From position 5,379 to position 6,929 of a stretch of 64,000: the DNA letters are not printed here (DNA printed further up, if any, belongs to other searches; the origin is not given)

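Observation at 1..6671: Candidate uncharacterised organophosphate-scavenging system: PotABCD-like transporter, PHP hydrolase, convergent GDPD and EEP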

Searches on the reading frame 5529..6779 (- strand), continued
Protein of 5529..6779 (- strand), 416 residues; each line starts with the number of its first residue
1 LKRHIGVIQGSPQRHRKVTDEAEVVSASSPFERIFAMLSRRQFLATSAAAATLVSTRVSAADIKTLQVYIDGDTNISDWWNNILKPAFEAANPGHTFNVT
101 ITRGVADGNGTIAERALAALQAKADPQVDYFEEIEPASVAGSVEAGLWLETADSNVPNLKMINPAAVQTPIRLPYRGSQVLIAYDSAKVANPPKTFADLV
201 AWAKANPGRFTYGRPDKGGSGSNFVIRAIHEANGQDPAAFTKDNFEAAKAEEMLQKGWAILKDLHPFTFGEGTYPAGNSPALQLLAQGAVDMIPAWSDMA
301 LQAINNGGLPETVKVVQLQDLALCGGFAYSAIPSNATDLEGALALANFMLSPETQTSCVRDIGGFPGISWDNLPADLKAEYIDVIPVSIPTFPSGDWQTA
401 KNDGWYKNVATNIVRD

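Call 44: search_dna_similar(query=window:5529-6671:-, collection=plasmids, mode=protein, max_evalue=1e-40, max_rows=60, rows=spread)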
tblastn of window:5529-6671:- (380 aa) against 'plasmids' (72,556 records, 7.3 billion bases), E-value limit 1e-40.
Records with a match: 118; places in all: 118; records where one place covers at least 80% of the query: 118.
Best place of each record, by identity: <60% 118.
By first word of the organism name: Rhizobium 96; Agrobacterium 8; Ketogulonicigenium 4; Sinorhizobium 2; Haematobacter 1; Ciceribacter 1; Roseinatronobacter 1; Alloyangia 1; Ensifer 1; Allorhizobium 1; and 2 more.
By predicted mobility (MOB-suite, as given by PLSDB): non-mobilizable 85; conjugative 32; mobilizable 1.
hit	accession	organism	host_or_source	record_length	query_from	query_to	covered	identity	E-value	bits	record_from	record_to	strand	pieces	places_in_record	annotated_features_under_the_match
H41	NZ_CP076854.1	Rhizobium sp. WYJ-E13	Curcuma wenyujin Y.H. Chen et C. ...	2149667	29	379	92%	54.6%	4e-113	369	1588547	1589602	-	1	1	none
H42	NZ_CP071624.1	Rhizobium bangladeshense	lentil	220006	29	379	92%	54.4%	1e-112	368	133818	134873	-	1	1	extracellular solute-binding protein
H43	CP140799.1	Rhizobium beringeri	Trifolium pratense,whole organism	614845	29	379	92%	53.9%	7e-111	363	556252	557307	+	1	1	extracellular solute-binding protein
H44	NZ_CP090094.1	Rhizobium leguminosarum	Galega,Cell culture,Plant nodule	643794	29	379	92%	53.9%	7e-111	363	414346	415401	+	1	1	extracellular solute-binding protein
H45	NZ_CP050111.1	Rhizobium leguminosarum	Trifolium repens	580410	29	379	92%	53.8%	2e-111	364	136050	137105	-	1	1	extracellular solute-binding protein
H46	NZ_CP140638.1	Rhizobium indigoferae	Indigofera amblyantha,Pure culture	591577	29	379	92%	53.8%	2e-111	364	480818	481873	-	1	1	extracellular solute-binding protein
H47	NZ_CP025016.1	Rhizobium leguminosarum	Lotus corniculatus,Bacteria culture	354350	29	379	92%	53.8%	2e-111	364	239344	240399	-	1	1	extracellular solute-binding protein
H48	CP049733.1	Rhizobium leguminosarum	Pisum sativum,Pisum sativum nodules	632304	29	379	92%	53.8%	9e-111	362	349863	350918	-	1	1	ABC transporter substrate-binding protein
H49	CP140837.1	Rhizobium beringeri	Trifolium pratense,whole organism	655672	29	379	92%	53.8%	1e-110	362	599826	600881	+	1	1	extracellular solute-binding protein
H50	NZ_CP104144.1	Rhizobium sullae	Sulla coronaria,cell culture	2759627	28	379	93%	53.4%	1e-110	362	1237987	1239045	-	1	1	record has no annotation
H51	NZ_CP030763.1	Rhizobium leguminosarum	Genomic DNA from Bacterial pure culture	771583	29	379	92%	53.5%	3e-111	364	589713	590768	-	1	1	extracellular solute-binding protein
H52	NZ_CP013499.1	Rhizobium sp. N621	Phaseolus vulgaris,Whole ...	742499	29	379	92%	53.5%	9e-111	362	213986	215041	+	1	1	extracellular solute-binding protein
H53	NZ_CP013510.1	Rhizobium sp. N1341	Phaseolus vulgaris,Whole ...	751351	29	379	92%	53.5%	9e-111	362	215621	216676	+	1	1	extracellular solute-binding protein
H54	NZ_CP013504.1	Rhizobium esperanzae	Phaseolus vulgaris,Whole ...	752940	29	379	92%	53.5%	9e-111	362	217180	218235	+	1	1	extracellular solute-binding protein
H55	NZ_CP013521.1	Rhizobium sp. N113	Phaseolus vulgaris,Whole ...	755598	29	379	92%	53.5%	9e-111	362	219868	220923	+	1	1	extracellular solute-binding protein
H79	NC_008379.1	Rhizobium johnstonii 3841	-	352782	29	379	92%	53.0%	5e-109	358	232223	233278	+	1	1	extracellular solute-binding protein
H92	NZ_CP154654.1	Alloyangia pacifica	-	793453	30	379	92%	50.6%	2e-105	347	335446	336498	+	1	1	extracellular solute-binding protein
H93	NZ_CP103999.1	Ketogulonicigenium vulgare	Tenebrio molitor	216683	29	377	92%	50.0%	1e-100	333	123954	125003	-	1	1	extracellular solute-binding protein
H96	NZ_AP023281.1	Agrobacterium vitis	Vitis vinifera,grapevine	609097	29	379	92%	46.4%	1e-95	319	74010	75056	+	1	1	extracellular solute-binding protein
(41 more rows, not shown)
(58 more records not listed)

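Call 45: get_annotated_region(hit=H79, flank=7000)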
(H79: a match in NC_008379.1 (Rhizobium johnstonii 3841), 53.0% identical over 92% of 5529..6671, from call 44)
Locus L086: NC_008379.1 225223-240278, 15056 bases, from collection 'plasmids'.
description: Rhizobium johnstonii 3841 plasmid pRL9, complete sequence
organism: Rhizobium johnstonii 3841 (NCBI taxid 216596)
taxonomy: Bacteria; Pseudomonadota; Alphaproteobacteria; Hyphomicrobiales; Rhizobiaceae; Rhizobium; Rhizobium johnstonii; Rhizobium johnstonii 3841
host: -; source: -; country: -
typing (MOB-suite, as given by PLSDB): non-mobilizable; replicon rep_cluster_685
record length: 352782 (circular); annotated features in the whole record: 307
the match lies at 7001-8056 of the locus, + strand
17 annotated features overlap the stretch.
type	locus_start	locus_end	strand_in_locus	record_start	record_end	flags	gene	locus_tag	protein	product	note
CDS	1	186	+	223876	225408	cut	-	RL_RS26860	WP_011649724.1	ABC transporter ATP-binding protein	-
CDS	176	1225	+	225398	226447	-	-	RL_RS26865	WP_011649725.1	ABC transporter permease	-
CDS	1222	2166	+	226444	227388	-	-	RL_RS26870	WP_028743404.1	ABC transporter permease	-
CDS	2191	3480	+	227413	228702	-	-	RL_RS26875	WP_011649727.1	amidohydrolase family protein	-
CDS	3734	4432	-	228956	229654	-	-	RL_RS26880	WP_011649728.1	ribonuclease activity regulator RraA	-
CDS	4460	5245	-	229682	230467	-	-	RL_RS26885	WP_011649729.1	SDR family oxidoreductase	-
CDS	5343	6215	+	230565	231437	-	-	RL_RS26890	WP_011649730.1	LysR family transcriptional regulator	-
CDS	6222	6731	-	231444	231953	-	msrA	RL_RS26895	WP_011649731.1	peptide-methionine (S)-S-oxide reductase MsrA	GO:0030091 - protein repair [Evidence IEA]; GO:0006979 - response to oxidative stress [Evidence IEA]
CDS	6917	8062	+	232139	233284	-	-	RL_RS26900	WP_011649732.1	extracellular solute-binding protein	-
CDS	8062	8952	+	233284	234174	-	-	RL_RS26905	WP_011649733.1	ABC transporter permease subunit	GO:0055085 - transmembrane transport [Evidence IEA]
CDS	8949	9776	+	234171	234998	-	-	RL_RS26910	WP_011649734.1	ABC transporter permease subunit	GO:0055085 - transmembrane transport [Evidence IEA]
CDS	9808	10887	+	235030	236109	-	-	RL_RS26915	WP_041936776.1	ABC transporter ATP-binding protein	-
CDS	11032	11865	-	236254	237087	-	-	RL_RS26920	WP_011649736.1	inositol monophosphatase family protein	GO:0006020 - inositol metabolic process [Evidence IEA]; GO:0046855 - obsolete inositol phosphate dephosphorylation ...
CDS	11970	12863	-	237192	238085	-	-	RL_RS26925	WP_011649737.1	ribokinase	-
CDS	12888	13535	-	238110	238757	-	-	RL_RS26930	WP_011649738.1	TenA family protein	-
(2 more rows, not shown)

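Call 46: get_annotated_region(hit=H92, flank=7000)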
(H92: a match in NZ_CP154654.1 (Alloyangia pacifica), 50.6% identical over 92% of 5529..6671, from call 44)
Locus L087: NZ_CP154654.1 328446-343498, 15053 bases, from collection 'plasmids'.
description: Alloyangia pacifica strain T6124 plasmid plas3, complete sequence
organism: Alloyangia pacifica (NCBI taxid 311180)
taxonomy: Bacteria; Pseudomonadota; Alphaproteobacteria; Rhodobacterales; Roseobacteraceae; Alloyangia; Alloyangia pacifica
host: -; source: -; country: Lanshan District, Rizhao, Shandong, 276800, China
typing (MOB-suite, as given by PLSDB): non-mobilizable; replicon rep_cluster_567
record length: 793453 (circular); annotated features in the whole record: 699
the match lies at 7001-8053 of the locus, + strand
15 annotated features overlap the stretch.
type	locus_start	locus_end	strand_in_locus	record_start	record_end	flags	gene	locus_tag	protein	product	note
CDS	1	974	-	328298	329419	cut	ugpC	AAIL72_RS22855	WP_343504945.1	sn-glycerol-3-phosphate ABC transporter ATP-binding protein UgpC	-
CDS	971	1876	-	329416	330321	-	-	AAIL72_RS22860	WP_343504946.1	ABC transporter permease subunit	GO:0055085 - transmembrane transport [Evidence IEA]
CDS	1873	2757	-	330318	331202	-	-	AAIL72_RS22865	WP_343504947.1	sugar ABC transporter permease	-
CDS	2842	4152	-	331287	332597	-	-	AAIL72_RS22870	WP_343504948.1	extracellular solute-binding protein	-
CDS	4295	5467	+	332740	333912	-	-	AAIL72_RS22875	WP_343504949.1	ROK family protein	-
CDS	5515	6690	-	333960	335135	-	-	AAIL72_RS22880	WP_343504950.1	MFS transporter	GO:0055085 - transmembrane transport [Evidence IEA]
CDS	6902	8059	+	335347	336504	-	-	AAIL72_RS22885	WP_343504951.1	extracellular solute-binding protein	-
CDS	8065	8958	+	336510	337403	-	-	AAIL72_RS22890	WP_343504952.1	ABC transporter permease subunit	GO:0055085 - transmembrane transport [Evidence IEA]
CDS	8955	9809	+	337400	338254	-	-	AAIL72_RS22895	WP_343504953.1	carbohydrate ABC transporter permease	GO:0008643 - carbohydrate transport [Evidence IEA]; GO:0055085 - transmembrane transport [Evidence IEA]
CDS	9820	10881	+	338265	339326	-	-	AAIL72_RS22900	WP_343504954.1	ABC transporter ATP-binding protein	-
CDS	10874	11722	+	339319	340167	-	-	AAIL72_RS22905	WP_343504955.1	glycerophosphodiester phosphodiesterase family protein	GO:0006629 - lipid metabolic process [Evidence IEA]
CDS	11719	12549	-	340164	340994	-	-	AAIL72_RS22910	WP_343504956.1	inositol monophosphatase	-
CDS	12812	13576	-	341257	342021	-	-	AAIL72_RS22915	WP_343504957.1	FadR/GntR family transcriptional regulator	-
CDS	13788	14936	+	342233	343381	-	-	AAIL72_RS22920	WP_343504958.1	mandelate racemase family protein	-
CDS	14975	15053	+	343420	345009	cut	-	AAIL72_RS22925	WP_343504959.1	ABC transporter substrate-binding protein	-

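Call 47: get_annotated_region(hit=H93, flank=7000)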
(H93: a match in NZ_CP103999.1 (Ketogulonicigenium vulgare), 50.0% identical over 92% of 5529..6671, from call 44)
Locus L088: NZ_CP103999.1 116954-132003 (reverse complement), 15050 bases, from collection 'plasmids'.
description: Ketogulonicigenium vulgare strain D3_3 plasmid p2, complete sequence
organism: Ketogulonicigenium vulgare (NCBI taxid 92945)
taxonomy: Bacteria; Pseudomonadota; Alphaproteobacteria; Rhodobacterales; Roseobacteraceae; Ketogulonicigenium; Ketogulonicigenium vulgare
host: -; source: Tenebrio molitor; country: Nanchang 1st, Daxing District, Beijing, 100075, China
typing (MOB-suite, as given by PLSDB): non-mobilizable
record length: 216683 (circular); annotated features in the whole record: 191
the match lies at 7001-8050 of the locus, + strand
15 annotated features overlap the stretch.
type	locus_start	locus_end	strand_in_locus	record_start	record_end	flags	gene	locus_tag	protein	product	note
CDS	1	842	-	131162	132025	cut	-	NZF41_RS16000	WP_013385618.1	branched-chain amino acid ABC transporter permease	-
CDS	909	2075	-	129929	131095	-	-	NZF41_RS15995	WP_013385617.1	ABC transporter substrate-binding protein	-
CDS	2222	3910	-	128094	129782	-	-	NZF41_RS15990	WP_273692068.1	PQQ-binding-like beta-propeller repeat protein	-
CDS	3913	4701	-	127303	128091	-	-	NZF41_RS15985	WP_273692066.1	hypothetical protein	-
CDS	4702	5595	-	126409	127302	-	-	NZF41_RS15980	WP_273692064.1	ThuA domain-containing protein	-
CDS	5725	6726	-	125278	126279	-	-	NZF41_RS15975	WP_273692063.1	substrate-binding domain-containing protein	-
CDS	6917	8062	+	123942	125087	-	-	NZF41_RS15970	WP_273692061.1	extracellular solute-binding protein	-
CDS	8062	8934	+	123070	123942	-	-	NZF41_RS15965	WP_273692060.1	ABC transporter permease subunit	GO:0055085 - transmembrane transport [Evidence IEA]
CDS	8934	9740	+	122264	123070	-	-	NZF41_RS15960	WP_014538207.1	ABC transporter permease subunit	-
CDS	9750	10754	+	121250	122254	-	-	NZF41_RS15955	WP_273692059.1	ABC transporter ATP-binding protein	-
CDS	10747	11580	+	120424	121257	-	-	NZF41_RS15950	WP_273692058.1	glycerophosphodiester phosphodiesterase family protein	GO:0006629 - lipid metabolic process [Evidence IEA]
CDS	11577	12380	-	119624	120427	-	-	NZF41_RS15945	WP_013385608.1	inositol monophosphatase family protein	GO:0006020 - inositol metabolic process [Evidence IEA]; GO:0046855 - obsolete inositol phosphate dephosphorylation ...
CDS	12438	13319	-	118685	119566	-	-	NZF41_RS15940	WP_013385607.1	ATP-binding cassette domain-containing protein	-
CDS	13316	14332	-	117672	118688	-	-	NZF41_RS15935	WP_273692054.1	ABC transporter ATP-binding protein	-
CDS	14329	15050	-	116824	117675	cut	-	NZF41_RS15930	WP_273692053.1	ABC transporter permease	-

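Call 48: get_annotated_region(hit=H96, flank=7000)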
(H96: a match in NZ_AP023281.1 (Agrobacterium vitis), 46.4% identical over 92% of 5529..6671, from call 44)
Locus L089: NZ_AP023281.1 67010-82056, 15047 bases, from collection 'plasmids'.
description: Agrobacterium vitis strain VAT03-9 plasmid pRvVAT039a, complete sequence
organism: Agrobacterium vitis (NCBI taxid 373)
taxonomy: Bacteria; Pseudomonadota; Alphaproteobacteria; Hyphomicrobiales; Rhizobiaceae; Agrobacterium; Agrobacterium vitis
host: -; source: Vitis vinifera,grapevine; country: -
typing (MOB-suite, as given by PLSDB): non-mobilizable; replicon rep_cluster_287
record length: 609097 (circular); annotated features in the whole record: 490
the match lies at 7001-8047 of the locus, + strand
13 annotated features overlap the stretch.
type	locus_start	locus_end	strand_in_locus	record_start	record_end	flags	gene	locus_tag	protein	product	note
CDS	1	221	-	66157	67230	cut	-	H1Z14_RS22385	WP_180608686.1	maleylacetate reductase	-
CDS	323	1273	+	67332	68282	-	-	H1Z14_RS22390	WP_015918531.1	LysR family transcriptional regulator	GO:0006355 - regulation of DNA-templated transcription [Evidence IEA]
CDS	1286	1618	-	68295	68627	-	-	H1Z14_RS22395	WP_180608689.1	hypothetical protein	-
CDS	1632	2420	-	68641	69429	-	-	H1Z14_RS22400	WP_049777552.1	dioxygenase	GO:0009712 - catechol-containing compound metabolic process [Evidence IEA]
CDS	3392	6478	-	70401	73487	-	-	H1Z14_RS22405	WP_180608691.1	alpha-mannosidase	-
CDS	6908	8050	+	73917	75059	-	-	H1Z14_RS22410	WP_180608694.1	extracellular solute-binding protein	-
CDS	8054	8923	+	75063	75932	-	-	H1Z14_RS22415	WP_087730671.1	ABC transporter permease subunit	GO:0055085 - transmembrane transport [Evidence IEA]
CDS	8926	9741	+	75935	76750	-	-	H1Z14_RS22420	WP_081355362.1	ABC transporter permease subunit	GO:0055085 - transmembrane transport [Evidence IEA]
CDS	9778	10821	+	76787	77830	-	-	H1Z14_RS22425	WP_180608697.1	ABC transporter ATP-binding protein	-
CDS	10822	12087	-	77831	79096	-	-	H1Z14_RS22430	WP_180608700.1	ROK family protein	-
CDS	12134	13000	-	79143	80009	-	-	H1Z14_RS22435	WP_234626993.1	sugar phosphate isomerase/epimerase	-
CDS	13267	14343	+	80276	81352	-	-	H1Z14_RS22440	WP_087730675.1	Gfo/Idh/MocA family oxidoreductase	-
CDS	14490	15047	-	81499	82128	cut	-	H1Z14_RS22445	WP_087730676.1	LysE family transporter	GO:0006865 - amino acid transport [Evidence IEA]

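Call 60: predict_structure(alignment_id=A1)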
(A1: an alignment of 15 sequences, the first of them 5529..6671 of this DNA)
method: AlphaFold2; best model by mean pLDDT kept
length: 380 residues; sequences in the alignment: 15
mean_pLDDT: 84.6   pTM: 0.81
mean pLDDT of the five models: 84.6, 84.6, 80.9, 71.5, 49.5
residues with pLDDT >= 90: 177; 70-90: 169; 50-70: 10; < 50: 24
segments of 3 or more residues with pLDDT < 50: 1-24
pLDDT, mean of each block of 10 residues (from residue 1): 39 35 67 85 92 95 82 80 81 89 83 92 91 84 88 93 95 93 85 89 82 92 94 88 89 93 81 90 78 89 95 95 84 93 83 76 91 84
secondary structure, 60 per line:
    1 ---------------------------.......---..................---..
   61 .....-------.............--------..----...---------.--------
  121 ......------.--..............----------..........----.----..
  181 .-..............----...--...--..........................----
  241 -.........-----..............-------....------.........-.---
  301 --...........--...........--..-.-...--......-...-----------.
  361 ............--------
elements in order: E28-34 H38-55 E59-65 H73-85 H121-125 E136-149 H160-169 H183-196 H211-231 H233-236 H242-250 E256-260 H261-269 E277-280 E287-295 H303-313 H316-326 H339-344 H360-372

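Call 65: fold_search(model_id=the predicted structure, library=pdb)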
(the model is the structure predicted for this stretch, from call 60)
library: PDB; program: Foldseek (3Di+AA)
matches with E <= 10: 1484; with E <= 0.001: 1141
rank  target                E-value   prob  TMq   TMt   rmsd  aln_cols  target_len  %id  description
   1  4r6y                  2.1e-19  1.00  0.64  0.75   4.5       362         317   20  Crystal structure of solute-binding protein stm0429 from salmonella enterica subsp. enterica serovar typhimurium str. lt (released 2014-09-10)
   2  2qry_C                7.3e-16  1.00  0.58  0.67   5.8       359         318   17  Periplasmic thiamin binding protein (released 2008-02-05)
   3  4i1d_C                1.7e-15  1.00  0.56  0.64   8.0       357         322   19  The crystal structure of an ABC transporter substrate-binding protein from Bradyrhizobium japonicum USDA 110 (released 2012-12-05)
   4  7w3w                  1.9e-15  1.00  0.58  0.70   5.5       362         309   16  X-ray structure of apo-VmFbpA, a ferric ion-binding protein from Vibrio metschnikovii (released 2021-12-15)
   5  2qry_A                2.1e-15  1.00  0.57  0.67   5.7       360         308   18  Periplasmic thiamin binding protein (released 2008-02-05)
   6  4gl0                  2.2e-15  1.00  0.57  0.65   5.9       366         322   15  Putative spermidine/putrescine ABC transporter from Listeria monocytogenes (released 2012-08-22)
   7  3ttk_A                3.2e-15  1.00  0.64  0.71   4.3       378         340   19  Crystal structure of apo-SpuD (released 2012-03-28)
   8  3pu5                  4.3e-15  1.00  0.65  0.76   6.4       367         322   16  The crystal structure of a putative extracellular solute-binding protein from Bordetella parapertussis (released 2010-12-22)
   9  2qry_D                4.6e-15  1.00  0.59  0.69   5.5       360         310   17  Periplasmic thiamin binding protein (released 2008-02-05)
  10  2qry_B                5.5e-15  1.00  0.56  0.66   6.0       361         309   16  Periplasmic thiamin binding protein (released 2008-02-05)
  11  6nlp_A                6.6e-15  1.00  0.53  0.57   7.0       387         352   17  The crystal structure of an ABC transporter periplasmic binding protein YdcS from Escherichia coli BW25113 (released 2019-01-23)
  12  7oyw_A                7.9e-15  1.00  0.60  0.64   5.6       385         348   15  E.coli's putrescine receptor variant PotF/D (4JDF) with mutations E39D F88L S247D in complex with spermidine (released 2021-12-01)
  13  4i1d_A                8.4e-15  1.00  0.56  0.64   8.1       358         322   20  The crystal structure of an ABC transporter substrate-binding protein from Bradyrhizobium japonicum USDA 110 (released 2012-12-05)
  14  1eu8_A                8.9e-15  1.00  0.67  0.63   5.8       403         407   18  STRUCTURE OF TREHALOSE MALTOSE BINDING PROTEIN FROM THERMOCOCCUS LITORALIS (released 2001-03-14)
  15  5l9p_B                1.1e-14  1.00  0.55  0.60  11.0       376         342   19  Crystal structure of the PBP MotA from A. tumefaciens B6 (released 2016-09-21)
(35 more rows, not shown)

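Call 69: find_encoding_contigs(protein=P0091, flank=9000, max_places=1)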
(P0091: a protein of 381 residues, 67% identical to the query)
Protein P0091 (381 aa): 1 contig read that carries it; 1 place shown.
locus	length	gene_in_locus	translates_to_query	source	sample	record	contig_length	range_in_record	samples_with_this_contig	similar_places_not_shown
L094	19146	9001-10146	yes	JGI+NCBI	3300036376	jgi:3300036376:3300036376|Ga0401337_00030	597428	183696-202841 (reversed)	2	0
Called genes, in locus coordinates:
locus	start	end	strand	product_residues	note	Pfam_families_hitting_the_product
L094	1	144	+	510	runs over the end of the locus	PF08811:DUF1800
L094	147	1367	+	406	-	PF07394:DUF1501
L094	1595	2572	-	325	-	PF01391:Collagen (weak)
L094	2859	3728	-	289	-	-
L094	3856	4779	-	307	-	PF01391:Collagen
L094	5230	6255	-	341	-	PF01391:Collagen (weak)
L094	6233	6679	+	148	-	-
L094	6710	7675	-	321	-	PF01391:Collagen (weak)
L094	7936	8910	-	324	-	PF00551:Formyl_trans_N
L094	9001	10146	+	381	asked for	PF01547:SBP_bac_1, PF13416:SBP_bac_8, PF13531:SBP_bac_11 (weak)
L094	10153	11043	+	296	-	PF00528:BPD_transp_1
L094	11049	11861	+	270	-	PF00528:BPD_transp_1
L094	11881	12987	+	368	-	PF00005:ABC_tran, PF13304:AAA_21 (weak), PF08402:TOBE_2, PF12857:TOBE_3 (faint)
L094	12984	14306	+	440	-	-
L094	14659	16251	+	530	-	PF00496:SBP_bac_5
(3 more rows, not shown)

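Call 70: find_encoding_contigs(protein=P0079, flank=9000, max_places=1)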
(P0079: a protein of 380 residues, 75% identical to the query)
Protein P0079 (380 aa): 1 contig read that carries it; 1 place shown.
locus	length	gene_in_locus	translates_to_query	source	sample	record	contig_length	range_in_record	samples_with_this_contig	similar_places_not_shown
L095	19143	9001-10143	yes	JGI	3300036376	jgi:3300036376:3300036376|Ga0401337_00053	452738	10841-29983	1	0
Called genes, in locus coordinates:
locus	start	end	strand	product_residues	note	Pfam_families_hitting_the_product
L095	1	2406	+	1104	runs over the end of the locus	PF00133:tRNA-synt_1, PF01406:tRNA-synt_1e (faint), PF09334:tRNA-synt_1g (weak), PF00133:tRNA-synt_1, PF09334:tRNA-synt_1g (weak), PF08264:Anticodon_1, PF10458:Val_tRNA-synt_C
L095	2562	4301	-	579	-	PF00664:ABC_membrane, PF00005:ABC_tran, PF02463:SMC_N (faint)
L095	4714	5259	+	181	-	PF04542:Sigma70_r2, PF08281:Sigma70_r4_2, PF04545:Sigma70_r4 (weak)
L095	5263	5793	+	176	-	PF12973:Cupin_7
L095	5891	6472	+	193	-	PF01569:PAP2 (weak)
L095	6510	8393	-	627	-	-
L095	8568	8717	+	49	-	-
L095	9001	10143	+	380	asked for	PF01547:SBP_bac_1, PF13416:SBP_bac_8, PF13343:SBP_bac_6 (faint)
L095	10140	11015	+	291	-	PF00528:BPD_transp_1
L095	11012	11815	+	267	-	PF00528:BPD_transp_1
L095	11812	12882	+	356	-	PF00005:ABC_tran, PF13304:AAA_21 (weak), PF08402:TOBE_2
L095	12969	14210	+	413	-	-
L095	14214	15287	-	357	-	PF03372:Exo_endo_phos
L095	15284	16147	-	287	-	PF03009:GDPD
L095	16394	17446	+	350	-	PF13343:SBP_bac_6, PF13531:SBP_bac_11 (weak)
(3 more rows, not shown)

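Call 71: find_encoding_contigs(protein=P0115, flank=9000, max_places=1)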
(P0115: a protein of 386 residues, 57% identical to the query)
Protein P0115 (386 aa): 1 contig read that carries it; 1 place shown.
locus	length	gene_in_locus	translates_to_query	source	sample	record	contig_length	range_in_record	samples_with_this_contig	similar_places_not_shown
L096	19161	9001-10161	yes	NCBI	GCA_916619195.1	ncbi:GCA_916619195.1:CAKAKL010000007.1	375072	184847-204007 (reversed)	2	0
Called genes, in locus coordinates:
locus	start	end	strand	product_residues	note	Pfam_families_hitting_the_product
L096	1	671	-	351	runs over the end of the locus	PF01244:Peptidase_M19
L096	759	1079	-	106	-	PF03466:LysR_substrate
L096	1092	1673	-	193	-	PF00126:HTH_1, PF03466:LysR_substrate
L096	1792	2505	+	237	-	PF00106:adh_short, PF23441:SDR, PF13561:adh_short_C2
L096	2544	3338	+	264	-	PF00106:adh_short, PF08659:KR, PF13561:adh_short_C2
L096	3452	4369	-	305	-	PF02311:AraC_binding (faint), PF12833:HTH_18, PF00165:HTH_AraC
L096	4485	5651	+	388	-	PF01494:FAD_binding_3, PF13450:NAD_binding_8 (faint)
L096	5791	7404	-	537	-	PF00732:GMC_oxred_N, PF00890:FAD_binding_2 (faint), PF01266:DAO (faint), PF05199:GMC_oxred_C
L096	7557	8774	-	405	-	PF02746:MR_MLE_N, PF13378:MR_MLE_C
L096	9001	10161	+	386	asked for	PF13531:SBP_bac_11, PF01547:SBP_bac_1, PF13416:SBP_bac_8, PF13343:SBP_bac_6 (faint)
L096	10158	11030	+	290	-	PF00528:BPD_transp_1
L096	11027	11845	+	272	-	PF00528:BPD_transp_1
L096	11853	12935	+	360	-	PF00005:ABC_tran, PF13304:AAA_21 (faint)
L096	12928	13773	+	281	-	PF03009:GDPD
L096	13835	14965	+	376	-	PF00924:MS_channel_2nd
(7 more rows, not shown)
